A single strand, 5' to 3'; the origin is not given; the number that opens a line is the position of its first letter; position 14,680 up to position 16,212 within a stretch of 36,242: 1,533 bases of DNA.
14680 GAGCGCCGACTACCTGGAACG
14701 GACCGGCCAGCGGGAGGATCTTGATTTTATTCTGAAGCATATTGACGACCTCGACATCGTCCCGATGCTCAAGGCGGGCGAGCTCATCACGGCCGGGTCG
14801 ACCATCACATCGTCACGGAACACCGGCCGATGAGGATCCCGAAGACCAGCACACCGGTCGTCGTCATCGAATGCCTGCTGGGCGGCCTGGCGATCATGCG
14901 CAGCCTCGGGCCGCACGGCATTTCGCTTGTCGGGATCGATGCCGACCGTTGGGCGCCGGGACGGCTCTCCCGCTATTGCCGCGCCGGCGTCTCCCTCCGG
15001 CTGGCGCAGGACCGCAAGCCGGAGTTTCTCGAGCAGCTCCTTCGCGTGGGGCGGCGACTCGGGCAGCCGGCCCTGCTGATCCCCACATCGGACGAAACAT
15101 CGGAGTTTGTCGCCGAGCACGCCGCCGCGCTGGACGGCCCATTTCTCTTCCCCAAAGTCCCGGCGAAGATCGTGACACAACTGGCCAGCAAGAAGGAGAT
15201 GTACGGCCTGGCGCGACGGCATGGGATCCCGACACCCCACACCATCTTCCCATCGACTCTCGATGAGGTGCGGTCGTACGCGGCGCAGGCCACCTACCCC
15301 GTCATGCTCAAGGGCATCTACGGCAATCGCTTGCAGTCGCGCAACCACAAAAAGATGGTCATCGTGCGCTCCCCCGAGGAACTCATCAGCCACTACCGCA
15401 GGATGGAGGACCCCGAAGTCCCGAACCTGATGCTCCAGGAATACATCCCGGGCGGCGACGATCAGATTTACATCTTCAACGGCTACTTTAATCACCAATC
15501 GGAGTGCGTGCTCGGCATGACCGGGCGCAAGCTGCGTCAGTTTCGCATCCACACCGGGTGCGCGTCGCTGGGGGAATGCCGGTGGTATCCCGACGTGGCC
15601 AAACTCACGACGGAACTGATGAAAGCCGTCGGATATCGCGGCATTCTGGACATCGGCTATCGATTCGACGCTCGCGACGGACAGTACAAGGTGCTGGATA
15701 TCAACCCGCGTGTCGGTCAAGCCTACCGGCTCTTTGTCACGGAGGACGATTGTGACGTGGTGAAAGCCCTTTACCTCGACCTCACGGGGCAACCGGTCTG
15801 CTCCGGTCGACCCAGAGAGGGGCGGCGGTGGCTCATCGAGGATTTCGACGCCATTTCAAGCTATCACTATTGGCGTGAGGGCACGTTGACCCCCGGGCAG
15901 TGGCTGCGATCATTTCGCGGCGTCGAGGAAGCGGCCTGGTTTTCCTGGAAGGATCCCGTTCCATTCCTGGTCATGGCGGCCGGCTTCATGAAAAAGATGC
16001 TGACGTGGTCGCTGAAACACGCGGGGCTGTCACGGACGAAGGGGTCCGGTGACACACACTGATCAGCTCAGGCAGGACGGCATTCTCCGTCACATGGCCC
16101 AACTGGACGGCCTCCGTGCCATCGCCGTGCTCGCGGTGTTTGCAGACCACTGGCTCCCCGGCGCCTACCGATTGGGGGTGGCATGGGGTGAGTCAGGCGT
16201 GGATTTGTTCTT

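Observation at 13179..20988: Sulfolactate-synthesis cassette (ComA/ComB) coupled to a LarA-like enzyme, three ATP-grasp ligases and an acyltransferase inside a Wzx/Wzy EPS operon: candidate undescribed sulfonate/peptide decoration module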

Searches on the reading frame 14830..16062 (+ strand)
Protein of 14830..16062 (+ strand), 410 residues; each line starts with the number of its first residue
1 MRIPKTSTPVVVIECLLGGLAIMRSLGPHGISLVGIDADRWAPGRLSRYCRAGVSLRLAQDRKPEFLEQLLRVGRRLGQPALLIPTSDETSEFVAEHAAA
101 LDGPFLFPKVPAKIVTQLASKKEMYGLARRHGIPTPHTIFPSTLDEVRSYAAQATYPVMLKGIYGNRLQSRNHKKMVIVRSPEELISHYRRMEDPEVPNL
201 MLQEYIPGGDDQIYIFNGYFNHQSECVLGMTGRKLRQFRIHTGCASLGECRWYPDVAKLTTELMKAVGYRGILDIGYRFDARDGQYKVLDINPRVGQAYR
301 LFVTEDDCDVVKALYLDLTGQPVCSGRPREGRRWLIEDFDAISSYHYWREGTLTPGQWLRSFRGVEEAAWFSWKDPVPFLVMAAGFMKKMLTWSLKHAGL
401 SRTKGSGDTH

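Call 3: search_protein_families(library=pfam, proteins=[window:14830-16062:+], max_evalue=0.01)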
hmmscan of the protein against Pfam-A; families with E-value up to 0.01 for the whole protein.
window:14830-16062:+ (410 aa): 2 families
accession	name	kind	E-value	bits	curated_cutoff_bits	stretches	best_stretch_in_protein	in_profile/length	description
PF02786.22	CPSase_L_D2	-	0.00016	21.7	19.8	0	257-296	142-181/211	Carbamoyl-phosphate synthase L chain, ATP binding domain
PF13549.11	ATP-grasp_5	-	0.0004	20.2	27.6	1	120-193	11-85/221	ATP-grasp domain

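Call 4: search_protein_families(library=ncbifam, proteins=[window:14830-16062:+], max_evalue=0.01)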
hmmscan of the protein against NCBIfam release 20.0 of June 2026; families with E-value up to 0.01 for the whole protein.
window:14830-16062:+ (410 aa): 10 families
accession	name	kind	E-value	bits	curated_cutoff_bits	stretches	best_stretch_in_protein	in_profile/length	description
NF009406.0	PRK12767.1-5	equivalog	1.7e-09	37.2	271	1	64-320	57-295/327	carbamoyl phosphate synthase-like protein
NF002563.0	PRK02186.1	subfamily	4.1e-09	35.2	625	1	90-238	77-217/890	argininosuccinate lyase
NF005315.0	PRK06849.1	equivalog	4.6e-08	32.5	406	1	20-385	18-357/389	hypothetical protein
NF009404.0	PRK12767.1-3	equivalog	4.6e-05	22.5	316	1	59-314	50-302/344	carbamoyl phosphate synthase-like protein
TIGR01235.1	pyruv_carbox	equivalog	0.00037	18.1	1114.45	1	105-192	100-184/1143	pyruvate carboxylase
NF009471.0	PRK12833.1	equivalog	0.00061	18.4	686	0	104-164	102-164/467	acetyl-CoA carboxylase biotin carboxylase subunit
TIGR02144.1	LysX_arch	equivalog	0.0012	18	275.6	1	128-213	95-178/281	lysine biosynthesis protein LysX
NF009554.0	PRK12999.1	equivalog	0.0019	16.1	965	0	112-188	111-184/1147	pyruvate carboxylase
TIGR02068.2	cya_phycin_syn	equivalog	0.0025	15.9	850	1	117-219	209-307/862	cyanophycin synthetase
TIGR01369.1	CPSaseII_lrg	equivalog_domain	0.0094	13.6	1027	0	119-298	668-844/1052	carbamoyl-phosphate synthase (glutamine-hydrolyzing) large subunit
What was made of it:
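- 14830..16062 (+): AG1: three-domain ATP-grasp ligase and third member of the conserved core. Proposed sulfolactate-activating amide ligase. No curated family matches (calls 3, 4).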

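Call 27: find_homologous_proteins(query=window:14830-16062:+, max_evalue=0.00001)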
Query window:14830-16062:+ (410 aa): 3861 proteins with E <= 0.00001 among 8000 candidates; the best 120 are listed.
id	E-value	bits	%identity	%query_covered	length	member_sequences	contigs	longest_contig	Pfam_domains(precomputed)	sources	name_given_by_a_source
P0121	4.2e-284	960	100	100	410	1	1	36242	-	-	-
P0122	1.3e-177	609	65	100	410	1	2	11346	-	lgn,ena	-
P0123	3.0e-171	588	63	98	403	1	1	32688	-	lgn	-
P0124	3.7e-171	588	64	98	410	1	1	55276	-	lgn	-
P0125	5.8e-171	587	63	97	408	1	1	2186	-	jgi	jgi:D-aspartate ligase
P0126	1.2e-170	586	64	97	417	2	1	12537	-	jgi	jgi:D-aspartate ligase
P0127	2.1e-170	585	62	98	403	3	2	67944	-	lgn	-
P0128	6.2e-170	584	62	98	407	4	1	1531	-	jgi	-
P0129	8.5e-170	583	62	98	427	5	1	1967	-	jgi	jgi:predicted ATP-grasp superfamily ATP-dependent carboligase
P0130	1.6e-169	582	64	95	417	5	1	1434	-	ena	-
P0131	1.8e-169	582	63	99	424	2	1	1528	-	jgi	-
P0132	4.5e-169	581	62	98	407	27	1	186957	-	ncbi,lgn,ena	-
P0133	5.5e-169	581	61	99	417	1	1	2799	-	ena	-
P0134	1.3e-168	579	63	97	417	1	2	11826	-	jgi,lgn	-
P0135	3.5e-168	578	62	98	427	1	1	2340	-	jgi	jgi:predicted ATP-grasp superfamily ATP-dependent carboligase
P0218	6.3e-161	554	60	98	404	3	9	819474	-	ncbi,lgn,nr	ncbi:MAG: hypothetical protein P0119_06205 [Nitrospira sp.]|nr:hypothetical protein [Nitrospira sp.]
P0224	1.5e-160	553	60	99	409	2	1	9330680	-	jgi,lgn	jgi:predicted ATP-grasp superfamily ATP-dependent carboligase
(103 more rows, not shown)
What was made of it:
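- Closest known: ATP-grasp amide ligases that decorate cell-envelope glycans or their precursors. Same: JGI auto-annotates its homologs as 'D-aspartate ligase' (call 27).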

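Call 30: search_solved_structures(query=A2, max_evalue=1)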
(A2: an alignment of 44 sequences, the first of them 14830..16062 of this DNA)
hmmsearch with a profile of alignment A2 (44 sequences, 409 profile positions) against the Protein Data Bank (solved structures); distinct sequences matched with E-value up to 1: 13.
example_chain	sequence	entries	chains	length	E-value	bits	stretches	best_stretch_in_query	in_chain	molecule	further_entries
3tw6_A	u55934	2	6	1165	0.0003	23.1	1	105-185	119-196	Pyruvate carboxylase protein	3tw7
2qf7_A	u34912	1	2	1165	0.0003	23.1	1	105-185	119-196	Pyruvate carboxylase protein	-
3va7_A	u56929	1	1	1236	0.0029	19.8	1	10-165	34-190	KLLA0E08119p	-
1ulz_A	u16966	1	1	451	0.0089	18.2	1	10-192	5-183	pyruvate carboxylase n-terminal domain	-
1wr2_A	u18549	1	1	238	0.01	18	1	126-195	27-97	hypothetical protein PH1789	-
7wta_A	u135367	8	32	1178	0.047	15.8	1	19-191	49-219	Pyruvate carboxylase, mitochondrial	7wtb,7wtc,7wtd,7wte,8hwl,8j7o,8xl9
7lgn_A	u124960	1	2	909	0.048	15.8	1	111-220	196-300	Cyanophycin synthase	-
8j4z_E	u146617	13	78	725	0.087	14.9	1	8-189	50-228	Methylcrotonoyl-CoA carboxylase subunit alpha, mitochondrial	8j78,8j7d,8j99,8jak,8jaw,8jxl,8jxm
7kct_A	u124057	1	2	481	0.12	14.5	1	10-192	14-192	2-oxoglutarate carboxylase small subunit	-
3vpd_A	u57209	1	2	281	0.12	14.5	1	113-215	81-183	Ribosomal protein S6 modification protein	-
7kbl_A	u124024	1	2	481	0.13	14.3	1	10-192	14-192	2-oxoglutarate carboxylase small subunit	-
7kc7_A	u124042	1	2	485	0.22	13.6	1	10-191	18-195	2-oxoglutarate carboxylase small subunit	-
4xyl_B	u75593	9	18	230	0.83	11.7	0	125-208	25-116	beta subunit of Acyl-CoA synthetase (NDP forming) | Uncharacterized protein | beta subunit of acetyl-CoA synthetase (NDP forming)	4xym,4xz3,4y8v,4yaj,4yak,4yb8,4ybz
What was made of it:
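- Closest known: ATP-grasp amide ligases that decorate cell-envelope glycans or their precursors. Different: No curated family matches AG1 (calls 3, 4, 30).
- Tried and rejected: Only weak biotin-carboxylase hits (call 30).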

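Call 37: predict_structure(alignment_id=A2)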
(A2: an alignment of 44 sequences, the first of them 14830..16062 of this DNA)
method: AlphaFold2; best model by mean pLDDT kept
length: 410 residues; sequences in the alignment: 44
mean_pLDDT: 87.2   pTM: 0.87
mean pLDDT of the five models: 87.2, 86.3, 84.1, 83.5, 83.1
residues with pLDDT >= 90: 255; 70-90: 109; 50-70: 37; < 50: 9
segments of 3 or more residues with pLDDT < 50: 404-410
pLDDT, mean of each block of 10 residues (from residue 1): 94 94 95 97 96 93 95 96 95 96 95 94 94 94 92 91 71 78 94 84 86 92 95 74 71 95 97 94 93 83 89 96 88 72 60 72 78 90 87 83 43
secondary structure, 60 per line:
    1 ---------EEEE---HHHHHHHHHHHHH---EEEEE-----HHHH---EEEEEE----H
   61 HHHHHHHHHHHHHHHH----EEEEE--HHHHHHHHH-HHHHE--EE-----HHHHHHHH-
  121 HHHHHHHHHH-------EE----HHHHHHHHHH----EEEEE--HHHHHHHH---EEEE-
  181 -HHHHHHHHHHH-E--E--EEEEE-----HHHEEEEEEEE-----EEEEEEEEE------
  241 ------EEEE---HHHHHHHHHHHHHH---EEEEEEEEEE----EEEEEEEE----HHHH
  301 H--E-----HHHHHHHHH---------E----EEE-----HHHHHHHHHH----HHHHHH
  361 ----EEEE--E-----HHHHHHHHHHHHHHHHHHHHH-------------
elements in order: E10-13 H17-29 E33-37 H43-46 E50-55 H60-76 E81-85 H88-96 H98-101 H112-119 H121-130 H144-153 E158-162 H165-172 E176-179 H182-192 E200-204 E213-220 E226-234 E247-250 H254-267 E271-280 E285-292 H297-301 H310-318 E333-335 H341-350 H355-360 E365-368 H377-397

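Call 40: fold_search(model_id=the predicted structure, library=pdb)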
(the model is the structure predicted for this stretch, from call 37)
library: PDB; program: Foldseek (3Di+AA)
matches with E <= 10: 1767; with E <= 0.001: 497
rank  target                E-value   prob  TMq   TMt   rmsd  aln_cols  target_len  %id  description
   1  1ulz                  1.3e-15  1.00  0.50  0.46   7.2       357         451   16  Crystal structure of the biotin carboxylase subunit of pyruvate carboxylase (released 2004-03-09)
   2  2vpq_A                1.5e-15  1.00  0.58  0.54   4.7       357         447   16  Crystal structure of biotin carboxylase from S. aureus complexed with AMPPNP (released 2008-09-09)
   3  3orr_B                2.4e-15  1.00  0.59  0.65   4.7       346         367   12  Crystal Structure of N5-Carboxyaminoimidazole synthetase from Staphylococcus aureus (released 2011-07-20)
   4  2pn1                  4.4e-15  1.00  0.59  0.77   7.9       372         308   16  Crystal structure of carbamoylphosphate synthase large subunit (split gene in MJ) (ZP_00538348.1) from Exiguobacterium s (released 2007-05-08)
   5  3aw8_A                4.4e-15  1.00  0.57  0.64   4.2       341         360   16  Crystal structure of N5-carboxyaminoimidazole ribonucleotide synthetase from Thermus thermophilus HB8 (released 2012-04-11)
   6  8rth_A                5.3e-15  1.00  0.53  0.35   5.9       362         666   15  Trypanosoma brucei 3-methylcrotonyl-CoA carboxylase (released 2024-04-17)
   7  7kbl_B                5.9e-15  1.00  0.49  0.45   7.2       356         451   16  Biotin Carboxylase domain of Thermophilic 2-Oxoglutarate Carboxylase bound to Bicarbonate (released 2021-01-27)
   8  10bm_D                1.1e-14  1.00  0.59  0.63   3.8       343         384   13  Crystal structure of Phosphoribosylaminoimidazole carboxylase from Burkholderia xenovorans (AMP, ADP and sulfate compl (released 2026-01-21)
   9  9zoi_B                1.1e-14  1.00  0.59  0.63   4.1       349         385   13  Crystal structure of Phosphoribosylaminoimidazole carboxylase from Burkholderia xenovorans (ATP complex) (released 2025-12-24)
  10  9yx2_A                1.1e-14  1.00  0.54  0.40   5.5       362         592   15  Structure of the long chain acyl-CoA carboxylase complex from Mycobacterium smegmatis with ATP, bicarbonate, and propi (released 2025-11-26)
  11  3jzi_B                1.2e-14  1.00  0.57  0.53   5.1       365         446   16  Crystal structure of biotin carboxylase from E. Coli in complex with benzimidazole series (released 2009-11-03)
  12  9zoi_C                1.3e-14  1.00  0.61  0.64   3.9       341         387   14  Crystal structure of Phosphoribosylaminoimidazole carboxylase from Burkholderia xenovorans (ATP complex) (released 2025-12-24)
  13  9zok_C                1.3e-14  1.00  0.59  0.62   4.1       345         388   14  Crystal structure of Phosphoribosylaminoimidazole carboxylase from Burkholderia xenovorans (ADP complex) (released 2025-12-24)
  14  9zoi_D                1.4e-14  1.00  0.58  0.61   4.1       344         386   12  Crystal structure of Phosphoribosylaminoimidazole carboxylase from Burkholderia xenovorans (ATP complex) (released 2025-12-24)
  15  7kct_A                1.4e-14  1.00  0.58  0.54   4.8       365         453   16  Crystal Structure of the Hydrogenobacter thermophilus 2-Oxoglutarate Carboxylase (OGC) Biotin Carboxylase (BC) Domain  (released 2021-01-27)
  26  3vot_B                2.5e-14  1.00  0.56  0.58   4.9       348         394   14  Crystal structure of L-amino acid ligase from Bacillus licheniformis (released 2012-11-07)
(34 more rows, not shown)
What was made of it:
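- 14830..16062 (+): AlphaFold2 pLDDT 87; Foldseek top hits are biotin carboxylase, PurK, PurT and L-amino-acid ligase 3vot (calls 37, 40).
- On ATP-grasp carboxylate-amine ligases: AG1: AlphaFold2 pLDDT 87, Foldseek probability 1.0 to biotin carboxylase, PurK, PurT and L-amino-acid ligase (calls 37, 40).
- Checked: The AlphaFold2 model (pLDDT 87) matches biotin carboxylase, PurK and L-amino-acid ligase folds at Foldseek probability 1.0 (calls 37, 40).
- AG1 is a bona fide three-domain ATP-grasp (calls 37, 40).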

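Call 47: find_encoding_contigs(protein=P0224, flank=10000, max_places=1)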
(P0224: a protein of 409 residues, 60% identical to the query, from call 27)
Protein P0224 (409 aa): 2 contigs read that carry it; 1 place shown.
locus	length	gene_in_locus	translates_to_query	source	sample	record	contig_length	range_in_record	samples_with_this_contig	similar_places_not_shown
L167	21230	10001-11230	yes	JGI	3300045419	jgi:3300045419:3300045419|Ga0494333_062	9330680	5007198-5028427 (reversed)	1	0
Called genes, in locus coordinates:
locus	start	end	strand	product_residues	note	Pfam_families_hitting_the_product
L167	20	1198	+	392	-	PF00108:Thiolase_N, PF00109:ketoacyl-synt (weak), PF02803:Thiolase_C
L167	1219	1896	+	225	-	PF05685:Uma2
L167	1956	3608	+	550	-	PF01642:MM_CoA_mutase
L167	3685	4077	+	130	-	PF02310:B12-binding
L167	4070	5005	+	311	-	PF03193:RsgA_GTPase (faint), PF03308:MeaB, PF13191:AAA_16 (weak), PF01656:CbiA (weak), PF02492:cobW (weak)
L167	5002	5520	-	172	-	PF00188:CAP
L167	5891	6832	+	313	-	-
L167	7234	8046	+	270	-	PF02679:ComA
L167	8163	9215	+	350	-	-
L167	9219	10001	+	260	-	PF04029:2-ph_phosp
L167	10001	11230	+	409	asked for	-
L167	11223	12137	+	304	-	PF13649:Methyltransf_25, PF13847:Methyltransf_31, PF08241:Methyltransf_11, PF08242:Methyltransf_12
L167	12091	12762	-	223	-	PF00072:Response_reg, PF00486:Trans_reg_C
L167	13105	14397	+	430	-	PF05982:Sbt_1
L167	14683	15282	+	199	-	-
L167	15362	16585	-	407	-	PF00438:S-AdoMet_synt_N, PF02772:S-AdoMet_synt_M, PF02773:S-AdoMet_synt_C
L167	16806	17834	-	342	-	-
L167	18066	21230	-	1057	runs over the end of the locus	PF01433:Peptidase_M1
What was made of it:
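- Stand-alone ComA-AG2-ComB-AG1-MT on a 9.3-Mb contig, with no EPS genes within 10 kb (call 47).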

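Call 48: find_encoding_contigs(protein=P0218, flank=10000, max_places=1)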
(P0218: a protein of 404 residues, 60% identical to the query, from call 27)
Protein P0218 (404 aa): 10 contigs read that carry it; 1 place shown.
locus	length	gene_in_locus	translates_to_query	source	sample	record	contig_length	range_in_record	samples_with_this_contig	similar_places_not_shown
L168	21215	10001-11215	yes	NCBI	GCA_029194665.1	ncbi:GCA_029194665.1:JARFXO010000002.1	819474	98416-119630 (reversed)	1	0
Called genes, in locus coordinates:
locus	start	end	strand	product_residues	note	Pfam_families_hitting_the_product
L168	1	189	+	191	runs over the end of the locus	PF02357:NusG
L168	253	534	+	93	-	PF01527:HTH_Tnp_1, PF02796:HTH_7 (weak), PF13384:HTH_23 (weak), PF13518:HTH_28, PF13551:HTH_29 (weak)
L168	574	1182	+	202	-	PF02563:Poly_export, PF10531:SLBB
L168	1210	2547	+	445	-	-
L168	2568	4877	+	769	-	PF02706:Wzz (weak), PF01656:CbiA, PF13614:AAA_31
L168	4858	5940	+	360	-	PF02397:Bac_transf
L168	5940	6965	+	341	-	PF01522:Polysacc_deac_1, PF11959:DUF3473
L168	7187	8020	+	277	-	PF02679:ComA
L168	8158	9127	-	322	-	PF05598:DUF772, PF01609:DDE_Tnp_1, PF13612:DDE_Tnp_1_3 (weak), PF13359:DDE_Tnp_4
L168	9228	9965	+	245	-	PF04029:2-ph_phosp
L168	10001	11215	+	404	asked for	-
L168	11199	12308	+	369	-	-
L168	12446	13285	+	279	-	PF01739:CheR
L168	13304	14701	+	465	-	PF13579:Glyco_trans_4_4, PF13439:Glyco_transf_4 (weak)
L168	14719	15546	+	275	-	PF08241:Methyltransf_11, PF08242:Methyltransf_12, PF13649:Methyltransf_25, PF13847:Methyltransf_31 (weak)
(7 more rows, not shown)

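Call 63: search_protein_families(library=ncbifam, proteins=[L167:8163-9215:+, L167:11223-12137:+], max_evalue=0.001)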
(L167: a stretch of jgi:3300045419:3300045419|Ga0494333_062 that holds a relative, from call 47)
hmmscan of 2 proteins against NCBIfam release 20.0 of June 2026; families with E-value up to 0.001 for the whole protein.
L167:8163-9215:+ (350 aa): 10 families
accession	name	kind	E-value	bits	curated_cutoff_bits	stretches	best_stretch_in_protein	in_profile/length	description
NF010623.0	PRK14016.1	subfamily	2.1e-40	138.6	877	1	76-323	207-454/871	cyanophycin synthetase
TIGR02068.2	cya_phycin_syn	equivalog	8.5e-38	129.9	850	1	65-322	195-452/862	cyanophycin synthetase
TIGR03103.1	trio_acet_GNAT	equivalog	2.6e-28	98.9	569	1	62-321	276-527/547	N-acetylglutaminylglutamine synthetase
NF002688.0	PRK02471.1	equivalog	3.1e-20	72.1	425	1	57-322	462-733/756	bifunctional glutamate--cysteine ligase GshA/glutathione synthetase GshB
TIGR01435.1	glu_cys_lig_rel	equivalog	4.6e-10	38.4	656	1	72-322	458-702/719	bifunctional glutamate--cysteine ligase/glutathione synthetase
NF038074.1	fam_STM4014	hypoth_equivalog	2.6e-06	27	175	0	39-139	76-172/349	STM4014 family protein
NF002378.0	PRK01372.1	subfamily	2.7e-06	26.3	243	1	80-186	97-197/305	D-alanine--D-alanine ligase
TIGR00768.1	rimK_fam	subfamily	3.3e-06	26.7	143.4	0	272-320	217-259/276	RimK family alpha-L-glutamate ligase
TIGR01205.1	D_ala_D_alaTIGR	subfamily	9.3e-06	24.8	245.65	0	81-180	104-204/318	D-alanine--D-alanine ligase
NF040720.1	MptN_Meth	equivalog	4.8e-05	22.6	350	0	271-319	229-272/291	tetrahydromethanopterin:alpha-L-glutamate ligase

L167:11223-12137:+ (304 aa): 5 families
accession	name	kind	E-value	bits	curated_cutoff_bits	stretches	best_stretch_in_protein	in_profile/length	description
TIGR03587.1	Pse_Me-ase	hypoth_equivalog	3.7e-06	27.2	112.05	1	102-208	35-132/204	pseudaminic acid biosynthesis-associated methylase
NF041650.1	nod_mtase_NodS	equivalog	2.5e-05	24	300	1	110-215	38-132/190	nodulation methyltransferase NodS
NF004851.0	PRK06202.1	equivalog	3e-05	23.6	243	1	134-210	86-158/237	hypothetical protein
NF043040.1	corrin_prot_MT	hypoth_equivalog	0.00033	20.1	180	1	113-206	44-135/216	corrinoid protein-associated methyltransferase CpaM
NF008992.0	PRK12335.1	equivalog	0.00052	19.3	303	1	113-209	125-214/289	SAM-dependent methyltransferase TehB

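Call 73: search_dna_similar(query=window:14830-16062:+, collection=plasmids, mode=protein, max_evalue=1e-10, max_rows=20)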
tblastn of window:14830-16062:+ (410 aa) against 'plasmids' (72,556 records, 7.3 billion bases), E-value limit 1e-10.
Records with a match: 62; places in all: 63; records where one place covers at least 80% of the query: 56.
Best place of each record, by identity: <60% 62.
By first word of the organism name: Priestia 36; Azospirillum 10; Bacillus 3; Bradyrhizobium 2; Deinococcus 2; Cytobacillus 1; Pacificitalea 1; Acetoanaerobium 1; Lactobacillus 1; Mesorhizobium 1; and 4 more.
By predicted mobility (MOB-suite, as given by PLSDB): non-mobilizable 49; mobilizable 10; conjugative 3.
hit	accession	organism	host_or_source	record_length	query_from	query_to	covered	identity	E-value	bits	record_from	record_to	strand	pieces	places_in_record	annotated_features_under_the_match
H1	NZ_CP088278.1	Bradyrhizobium barranii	Glycine max cv. AC Glengarry,cell ...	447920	4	379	92%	29.3%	2e-24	113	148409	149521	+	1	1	ATP-grasp domain-containing protein | NAD(P)/FAD-dependent oxidoreductase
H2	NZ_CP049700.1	Bradyrhizobium barranii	Glycine max cv. AC Glengarry,cell ...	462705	4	379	92%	29.3%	2e-24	113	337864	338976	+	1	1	ATP-grasp domain-containing protein | NAD(P)/FAD-dependent oxidoreductase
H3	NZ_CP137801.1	Priestia megaterium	Bacillus megaterium assembly,Arshan ...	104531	5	401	97%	25.2%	3e-31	133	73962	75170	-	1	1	carbamoyl-phosphate synthase | ecdysteroid 22-kinase family protein | glycosyltransferase family 4 protein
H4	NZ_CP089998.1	Cytobacillus spongiae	sponge,Pure culture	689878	5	380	92%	26.5%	5e-33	139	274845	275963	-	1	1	carbamoyl-phosphate synthase | glycosyltransferase family 4 protein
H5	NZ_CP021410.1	Pacificitalea manganoxidans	cell culture,sediment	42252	10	392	93%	26.0%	2e-19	98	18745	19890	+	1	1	hypothetical protein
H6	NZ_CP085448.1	Priestia megaterium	single cell,soil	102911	5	401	97%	25.0%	3e-31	133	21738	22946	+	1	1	carbamoyl-phosphate synthase | ecdysteroid 22-kinase family protein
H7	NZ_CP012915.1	Azospirillum brasilense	Digitaria eriantha,microbe,root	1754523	2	380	92%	25.7%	1e-16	90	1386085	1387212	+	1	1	none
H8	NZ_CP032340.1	Azospirillum brasilense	soil sample,Agricultural field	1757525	2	380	92%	25.7%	1e-16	90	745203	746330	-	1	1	none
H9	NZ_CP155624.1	Bacillus paramobilis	Canis lupus familiaris,adipose,leg wound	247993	11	380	90%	26.1%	2e-31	134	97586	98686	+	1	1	carbamoyl-phosphate synthase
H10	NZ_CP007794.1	Azospirillum argentinense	Triticum aestivum L.,Root,wheat ...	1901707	2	380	92%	25.4%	3e-17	92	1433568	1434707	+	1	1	record has no annotation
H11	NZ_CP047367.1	Bacillus nitratireducens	Solanum lycopersicum L.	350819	11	380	90%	25.8%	2e-30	131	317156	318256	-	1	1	carbamoyl-phosphate synthase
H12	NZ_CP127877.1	Priestia megaterium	Single bacterial isolate,soil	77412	11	380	90%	25.5%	2e-32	137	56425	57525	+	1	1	carbamoyl-phosphate synthase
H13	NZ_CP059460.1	Priestia megaterium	Prokaryotes,soil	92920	1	380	93%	24.3%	3e-29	127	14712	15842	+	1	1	carbamoyl-phosphate synthase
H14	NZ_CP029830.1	Azospirillum ramasamyi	single cell,Cow dung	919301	12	380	90%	25.1%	1e-14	84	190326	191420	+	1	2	ATP-grasp domain-containing protein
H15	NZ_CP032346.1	Azospirillum brasilense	soil sample,Agricultural field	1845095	13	380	90%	25.1%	3e-15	86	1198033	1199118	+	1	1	record has no annotation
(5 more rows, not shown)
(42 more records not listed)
